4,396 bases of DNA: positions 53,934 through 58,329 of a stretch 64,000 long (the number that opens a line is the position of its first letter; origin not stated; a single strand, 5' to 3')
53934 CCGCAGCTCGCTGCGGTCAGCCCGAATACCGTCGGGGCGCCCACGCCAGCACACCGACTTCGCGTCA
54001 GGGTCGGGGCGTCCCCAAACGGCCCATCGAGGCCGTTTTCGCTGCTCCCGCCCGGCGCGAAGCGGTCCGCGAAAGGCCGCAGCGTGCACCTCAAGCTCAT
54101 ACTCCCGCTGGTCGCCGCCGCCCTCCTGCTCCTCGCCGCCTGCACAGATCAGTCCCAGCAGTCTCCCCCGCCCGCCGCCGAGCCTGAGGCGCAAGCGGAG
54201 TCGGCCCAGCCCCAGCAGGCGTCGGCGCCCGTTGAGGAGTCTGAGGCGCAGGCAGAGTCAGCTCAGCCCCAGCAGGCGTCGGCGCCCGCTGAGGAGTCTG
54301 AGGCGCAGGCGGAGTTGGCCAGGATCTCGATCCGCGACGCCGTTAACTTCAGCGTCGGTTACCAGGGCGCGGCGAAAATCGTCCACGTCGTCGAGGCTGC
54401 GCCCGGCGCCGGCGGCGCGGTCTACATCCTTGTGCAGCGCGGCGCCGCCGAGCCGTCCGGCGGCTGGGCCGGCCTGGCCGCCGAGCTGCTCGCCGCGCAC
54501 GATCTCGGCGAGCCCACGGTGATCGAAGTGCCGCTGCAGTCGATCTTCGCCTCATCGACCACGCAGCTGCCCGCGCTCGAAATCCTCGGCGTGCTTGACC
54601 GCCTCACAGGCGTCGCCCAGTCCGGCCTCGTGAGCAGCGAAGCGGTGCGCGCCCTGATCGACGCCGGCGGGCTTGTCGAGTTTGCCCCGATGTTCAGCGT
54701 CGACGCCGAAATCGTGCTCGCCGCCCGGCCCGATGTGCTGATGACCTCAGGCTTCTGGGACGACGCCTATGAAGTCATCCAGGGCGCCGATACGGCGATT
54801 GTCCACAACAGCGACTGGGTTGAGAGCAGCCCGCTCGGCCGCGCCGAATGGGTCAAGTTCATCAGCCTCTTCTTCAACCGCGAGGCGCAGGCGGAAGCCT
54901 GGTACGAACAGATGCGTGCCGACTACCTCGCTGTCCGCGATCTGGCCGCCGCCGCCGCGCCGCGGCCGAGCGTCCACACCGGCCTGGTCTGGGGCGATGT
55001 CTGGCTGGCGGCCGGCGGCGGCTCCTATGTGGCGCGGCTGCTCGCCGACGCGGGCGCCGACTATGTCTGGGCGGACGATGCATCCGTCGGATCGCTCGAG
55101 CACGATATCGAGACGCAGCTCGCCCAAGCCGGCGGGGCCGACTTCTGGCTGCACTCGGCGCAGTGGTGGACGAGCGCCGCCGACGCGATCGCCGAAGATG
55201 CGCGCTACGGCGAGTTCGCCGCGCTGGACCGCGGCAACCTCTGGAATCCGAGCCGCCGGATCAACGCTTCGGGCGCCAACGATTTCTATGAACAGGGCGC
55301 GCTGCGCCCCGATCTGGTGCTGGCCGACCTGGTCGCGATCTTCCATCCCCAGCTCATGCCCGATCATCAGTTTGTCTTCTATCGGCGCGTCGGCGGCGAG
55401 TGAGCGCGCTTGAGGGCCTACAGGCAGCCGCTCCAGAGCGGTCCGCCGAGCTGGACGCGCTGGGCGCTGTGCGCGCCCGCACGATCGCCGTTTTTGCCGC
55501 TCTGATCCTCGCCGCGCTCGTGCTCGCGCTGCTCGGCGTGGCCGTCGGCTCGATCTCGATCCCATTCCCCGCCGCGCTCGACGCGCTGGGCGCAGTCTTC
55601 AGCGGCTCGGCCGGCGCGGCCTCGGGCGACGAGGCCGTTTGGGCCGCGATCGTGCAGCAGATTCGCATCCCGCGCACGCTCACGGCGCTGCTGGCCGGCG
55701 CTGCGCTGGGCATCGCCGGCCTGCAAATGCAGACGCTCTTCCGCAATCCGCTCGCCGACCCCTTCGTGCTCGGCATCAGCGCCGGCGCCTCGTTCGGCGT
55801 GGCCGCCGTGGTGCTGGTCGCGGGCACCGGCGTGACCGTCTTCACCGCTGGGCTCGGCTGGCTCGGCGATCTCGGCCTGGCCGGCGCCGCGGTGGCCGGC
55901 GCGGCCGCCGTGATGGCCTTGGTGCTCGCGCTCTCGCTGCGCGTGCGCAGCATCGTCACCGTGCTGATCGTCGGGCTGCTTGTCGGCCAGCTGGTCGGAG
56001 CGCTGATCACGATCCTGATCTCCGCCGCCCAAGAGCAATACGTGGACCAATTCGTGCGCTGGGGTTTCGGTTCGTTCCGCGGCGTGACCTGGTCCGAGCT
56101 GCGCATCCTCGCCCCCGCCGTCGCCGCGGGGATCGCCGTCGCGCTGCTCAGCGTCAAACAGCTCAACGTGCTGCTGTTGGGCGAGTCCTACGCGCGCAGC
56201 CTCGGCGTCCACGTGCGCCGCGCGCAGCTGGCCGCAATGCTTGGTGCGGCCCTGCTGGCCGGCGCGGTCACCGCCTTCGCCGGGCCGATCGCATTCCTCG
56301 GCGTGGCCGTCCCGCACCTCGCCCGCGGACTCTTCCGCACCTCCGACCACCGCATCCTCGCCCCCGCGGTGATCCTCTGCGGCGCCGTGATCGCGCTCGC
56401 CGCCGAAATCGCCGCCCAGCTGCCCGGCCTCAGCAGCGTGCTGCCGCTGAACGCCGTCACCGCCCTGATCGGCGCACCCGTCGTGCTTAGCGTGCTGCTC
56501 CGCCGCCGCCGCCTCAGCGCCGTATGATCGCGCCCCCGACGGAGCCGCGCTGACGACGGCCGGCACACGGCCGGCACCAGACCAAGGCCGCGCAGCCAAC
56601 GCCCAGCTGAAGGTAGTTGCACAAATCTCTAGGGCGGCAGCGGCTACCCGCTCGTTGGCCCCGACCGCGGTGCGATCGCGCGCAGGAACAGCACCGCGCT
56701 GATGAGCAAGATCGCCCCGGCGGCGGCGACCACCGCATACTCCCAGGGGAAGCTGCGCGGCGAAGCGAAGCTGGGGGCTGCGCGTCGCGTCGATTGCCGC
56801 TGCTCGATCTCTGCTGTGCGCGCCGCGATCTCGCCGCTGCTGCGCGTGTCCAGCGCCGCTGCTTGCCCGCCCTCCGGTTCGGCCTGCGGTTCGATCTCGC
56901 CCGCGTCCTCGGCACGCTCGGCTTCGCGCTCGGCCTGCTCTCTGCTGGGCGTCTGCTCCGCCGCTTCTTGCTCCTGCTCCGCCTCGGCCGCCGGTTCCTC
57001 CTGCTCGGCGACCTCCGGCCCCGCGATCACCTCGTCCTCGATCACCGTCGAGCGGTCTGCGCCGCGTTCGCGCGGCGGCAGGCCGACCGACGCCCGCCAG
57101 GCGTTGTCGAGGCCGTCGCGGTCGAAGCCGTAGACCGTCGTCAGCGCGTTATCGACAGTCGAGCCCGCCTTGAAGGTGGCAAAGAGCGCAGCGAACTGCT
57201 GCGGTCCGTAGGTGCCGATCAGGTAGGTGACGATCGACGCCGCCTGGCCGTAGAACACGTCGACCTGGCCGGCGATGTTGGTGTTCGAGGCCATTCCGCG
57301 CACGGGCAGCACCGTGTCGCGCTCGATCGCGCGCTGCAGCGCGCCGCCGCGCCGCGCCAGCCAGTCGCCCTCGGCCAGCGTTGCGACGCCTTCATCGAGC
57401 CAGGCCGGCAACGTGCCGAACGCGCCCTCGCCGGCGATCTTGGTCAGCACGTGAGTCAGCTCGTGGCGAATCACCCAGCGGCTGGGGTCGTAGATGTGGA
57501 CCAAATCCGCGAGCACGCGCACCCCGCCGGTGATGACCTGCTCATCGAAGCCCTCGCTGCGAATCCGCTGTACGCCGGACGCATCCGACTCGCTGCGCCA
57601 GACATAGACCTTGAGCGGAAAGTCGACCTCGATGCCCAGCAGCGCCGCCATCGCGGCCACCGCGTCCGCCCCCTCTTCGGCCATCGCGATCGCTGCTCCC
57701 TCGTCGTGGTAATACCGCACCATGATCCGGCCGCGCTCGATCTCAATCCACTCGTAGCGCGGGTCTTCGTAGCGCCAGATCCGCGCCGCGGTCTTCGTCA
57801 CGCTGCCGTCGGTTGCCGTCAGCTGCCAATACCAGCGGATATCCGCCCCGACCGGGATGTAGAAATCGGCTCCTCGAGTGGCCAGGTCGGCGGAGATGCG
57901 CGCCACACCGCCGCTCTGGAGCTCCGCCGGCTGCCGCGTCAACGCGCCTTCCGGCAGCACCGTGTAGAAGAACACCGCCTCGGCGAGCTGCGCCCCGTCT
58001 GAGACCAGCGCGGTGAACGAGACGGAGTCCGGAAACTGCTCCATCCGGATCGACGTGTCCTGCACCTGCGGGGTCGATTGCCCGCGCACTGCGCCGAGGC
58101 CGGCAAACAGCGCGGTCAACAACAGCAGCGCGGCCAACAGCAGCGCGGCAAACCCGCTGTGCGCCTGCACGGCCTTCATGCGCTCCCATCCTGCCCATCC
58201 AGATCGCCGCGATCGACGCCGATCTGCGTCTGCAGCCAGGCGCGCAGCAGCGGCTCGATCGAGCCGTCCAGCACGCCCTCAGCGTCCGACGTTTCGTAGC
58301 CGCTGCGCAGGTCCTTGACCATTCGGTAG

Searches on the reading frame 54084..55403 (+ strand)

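Call 96: search_protein_families(library=pfam, proteins=[window:54084-55403:+], max_evalue=0.00001)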
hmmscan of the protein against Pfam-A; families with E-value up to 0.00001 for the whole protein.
window:54084-55403:+ (439 aa): 1 family
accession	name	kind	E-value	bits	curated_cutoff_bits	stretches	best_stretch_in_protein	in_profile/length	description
PF01497.23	Peripla_BP_2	-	2e-13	50.8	27.5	1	165-387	12-229/235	Periplasmic binding protein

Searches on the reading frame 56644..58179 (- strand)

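Call 96: search_protein_families(library=pfam, proteins=[window:56644-58179:-], max_evalue=0.00001)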
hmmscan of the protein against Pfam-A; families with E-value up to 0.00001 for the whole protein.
window:56644-58179:- (511 aa): 1 family
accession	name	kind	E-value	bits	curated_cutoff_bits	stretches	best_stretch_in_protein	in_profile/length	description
PF13485.12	Peptidase_MA_2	-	6.2e-32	111.5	32.4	1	172-365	4-199/201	Peptidase MA superfamily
